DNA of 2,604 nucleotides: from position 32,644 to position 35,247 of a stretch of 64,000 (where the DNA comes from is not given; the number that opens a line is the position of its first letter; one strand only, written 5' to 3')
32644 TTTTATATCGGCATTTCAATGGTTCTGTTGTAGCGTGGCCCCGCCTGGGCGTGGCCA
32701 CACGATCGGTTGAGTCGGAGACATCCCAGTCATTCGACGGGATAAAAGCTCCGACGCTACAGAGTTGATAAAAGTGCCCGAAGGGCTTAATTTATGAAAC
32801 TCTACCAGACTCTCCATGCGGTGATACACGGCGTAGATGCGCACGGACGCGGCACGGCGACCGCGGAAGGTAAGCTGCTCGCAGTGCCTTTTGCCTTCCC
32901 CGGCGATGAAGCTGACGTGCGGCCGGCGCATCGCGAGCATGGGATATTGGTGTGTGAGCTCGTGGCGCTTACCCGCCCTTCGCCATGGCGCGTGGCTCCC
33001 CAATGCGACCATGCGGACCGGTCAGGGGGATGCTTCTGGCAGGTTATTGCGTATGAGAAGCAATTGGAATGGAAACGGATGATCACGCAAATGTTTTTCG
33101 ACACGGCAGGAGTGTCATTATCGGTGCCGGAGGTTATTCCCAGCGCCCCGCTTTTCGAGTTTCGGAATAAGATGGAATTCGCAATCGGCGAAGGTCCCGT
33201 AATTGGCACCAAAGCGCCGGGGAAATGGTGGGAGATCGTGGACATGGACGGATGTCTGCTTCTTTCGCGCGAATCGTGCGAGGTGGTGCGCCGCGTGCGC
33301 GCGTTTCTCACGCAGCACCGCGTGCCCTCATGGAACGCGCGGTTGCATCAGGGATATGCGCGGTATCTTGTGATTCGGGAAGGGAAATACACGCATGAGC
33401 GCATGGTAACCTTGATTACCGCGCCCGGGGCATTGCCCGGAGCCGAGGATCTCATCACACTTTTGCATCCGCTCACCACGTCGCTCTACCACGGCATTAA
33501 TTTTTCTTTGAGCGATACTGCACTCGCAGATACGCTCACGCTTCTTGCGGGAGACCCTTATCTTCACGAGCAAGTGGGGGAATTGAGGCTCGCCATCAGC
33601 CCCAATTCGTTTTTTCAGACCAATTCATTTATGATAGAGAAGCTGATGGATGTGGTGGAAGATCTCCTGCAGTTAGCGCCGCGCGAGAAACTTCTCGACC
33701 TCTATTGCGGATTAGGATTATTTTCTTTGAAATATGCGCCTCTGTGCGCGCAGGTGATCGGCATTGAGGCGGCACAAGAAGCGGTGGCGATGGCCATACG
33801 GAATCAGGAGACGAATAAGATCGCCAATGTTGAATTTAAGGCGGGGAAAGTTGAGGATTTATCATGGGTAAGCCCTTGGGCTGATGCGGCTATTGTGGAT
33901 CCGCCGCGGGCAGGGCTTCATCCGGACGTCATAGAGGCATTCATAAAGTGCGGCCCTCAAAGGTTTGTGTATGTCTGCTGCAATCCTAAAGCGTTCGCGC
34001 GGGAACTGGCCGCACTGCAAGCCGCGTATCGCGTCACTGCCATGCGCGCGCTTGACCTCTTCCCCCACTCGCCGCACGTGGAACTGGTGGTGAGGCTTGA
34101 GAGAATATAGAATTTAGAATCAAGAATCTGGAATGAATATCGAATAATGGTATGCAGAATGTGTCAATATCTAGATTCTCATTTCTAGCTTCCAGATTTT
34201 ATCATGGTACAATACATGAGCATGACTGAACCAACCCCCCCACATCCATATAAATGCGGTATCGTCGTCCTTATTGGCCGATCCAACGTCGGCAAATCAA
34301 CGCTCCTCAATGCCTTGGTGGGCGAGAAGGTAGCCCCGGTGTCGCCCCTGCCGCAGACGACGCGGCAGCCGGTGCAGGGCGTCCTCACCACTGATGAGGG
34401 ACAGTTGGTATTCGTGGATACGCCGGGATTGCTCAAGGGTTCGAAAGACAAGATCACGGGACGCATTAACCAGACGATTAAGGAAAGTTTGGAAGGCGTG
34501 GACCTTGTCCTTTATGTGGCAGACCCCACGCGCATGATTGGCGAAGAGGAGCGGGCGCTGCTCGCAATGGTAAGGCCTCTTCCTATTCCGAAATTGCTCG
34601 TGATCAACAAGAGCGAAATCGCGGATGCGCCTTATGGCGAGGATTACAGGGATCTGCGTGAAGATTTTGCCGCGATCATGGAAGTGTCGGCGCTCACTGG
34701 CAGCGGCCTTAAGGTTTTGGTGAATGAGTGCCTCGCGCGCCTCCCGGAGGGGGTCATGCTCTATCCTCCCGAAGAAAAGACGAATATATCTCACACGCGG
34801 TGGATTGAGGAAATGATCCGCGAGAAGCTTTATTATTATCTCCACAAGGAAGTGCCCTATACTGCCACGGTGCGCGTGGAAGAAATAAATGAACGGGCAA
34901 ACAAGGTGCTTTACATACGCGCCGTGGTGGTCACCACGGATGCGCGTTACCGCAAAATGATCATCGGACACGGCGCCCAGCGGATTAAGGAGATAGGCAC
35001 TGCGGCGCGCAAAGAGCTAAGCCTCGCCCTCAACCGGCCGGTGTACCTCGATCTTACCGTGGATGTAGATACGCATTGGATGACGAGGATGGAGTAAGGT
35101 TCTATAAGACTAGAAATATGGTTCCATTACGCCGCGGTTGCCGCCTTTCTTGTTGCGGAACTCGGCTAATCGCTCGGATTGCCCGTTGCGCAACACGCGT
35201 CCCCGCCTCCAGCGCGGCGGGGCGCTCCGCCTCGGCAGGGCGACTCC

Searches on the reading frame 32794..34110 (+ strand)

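Call 79: search_protein_families(library=pfam, proteins=[window:32794-34110:+], max_evalue=0.00001)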
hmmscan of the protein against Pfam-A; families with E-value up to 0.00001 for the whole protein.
window:32794-34110:+ (438 aa): 3 families
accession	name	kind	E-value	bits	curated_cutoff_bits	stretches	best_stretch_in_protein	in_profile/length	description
PF05958.17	tRNA_U5-meth_tr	-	9e-26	91.2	23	2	269-351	175-256/357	tRNA (Uracil-5-)-methyltransferase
PF13847.12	Methyltransf_31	-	2.7e-07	30.8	27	1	298-359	5-71/145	Methyltransferase domain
PF13649.12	Methyltransf_25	-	1.3e-06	29.4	27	1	301-367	2-69/97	Methyltransferase domain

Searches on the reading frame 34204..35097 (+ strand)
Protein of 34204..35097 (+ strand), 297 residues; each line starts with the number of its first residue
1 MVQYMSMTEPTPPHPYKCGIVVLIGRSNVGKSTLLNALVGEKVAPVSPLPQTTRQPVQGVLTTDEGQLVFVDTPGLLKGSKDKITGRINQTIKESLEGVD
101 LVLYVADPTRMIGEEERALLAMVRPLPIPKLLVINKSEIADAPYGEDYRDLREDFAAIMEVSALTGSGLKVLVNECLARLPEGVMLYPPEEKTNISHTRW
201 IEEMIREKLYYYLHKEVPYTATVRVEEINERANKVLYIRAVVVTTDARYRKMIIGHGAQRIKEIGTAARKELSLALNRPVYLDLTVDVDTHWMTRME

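Call 79: search_protein_families(library=pfam, proteins=[window:34204-35097:+], max_evalue=0.00001)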
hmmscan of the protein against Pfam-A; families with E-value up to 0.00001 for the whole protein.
window:34204-35097:+ (297 aa): 6 families
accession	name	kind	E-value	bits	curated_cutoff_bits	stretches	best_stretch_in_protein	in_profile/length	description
PF01926.29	MMR_HSR1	-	6.2e-26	91.2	21.9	1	21-136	2-113/113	50S ribosome-binding GTPase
PF00350.29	Dynamin_N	-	1e-12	48.9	27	1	21-58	1-37/168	Dynamin family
PF07650.23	KH_2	-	2.5e-11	43.6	22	1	216-292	1-77/78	KH domain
PF04548.22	AIG1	-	2.9e-11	43.5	27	1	21-122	3-106/212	AIG1 family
PF02421.24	FeoB_N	-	4e-10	39.9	27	1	21-174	3-154/156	Ferrous iron transport protein B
PF03193.22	RsgA_GTPase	-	2.5e-07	31.1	30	0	19-76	107-168/174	RsgA GTPase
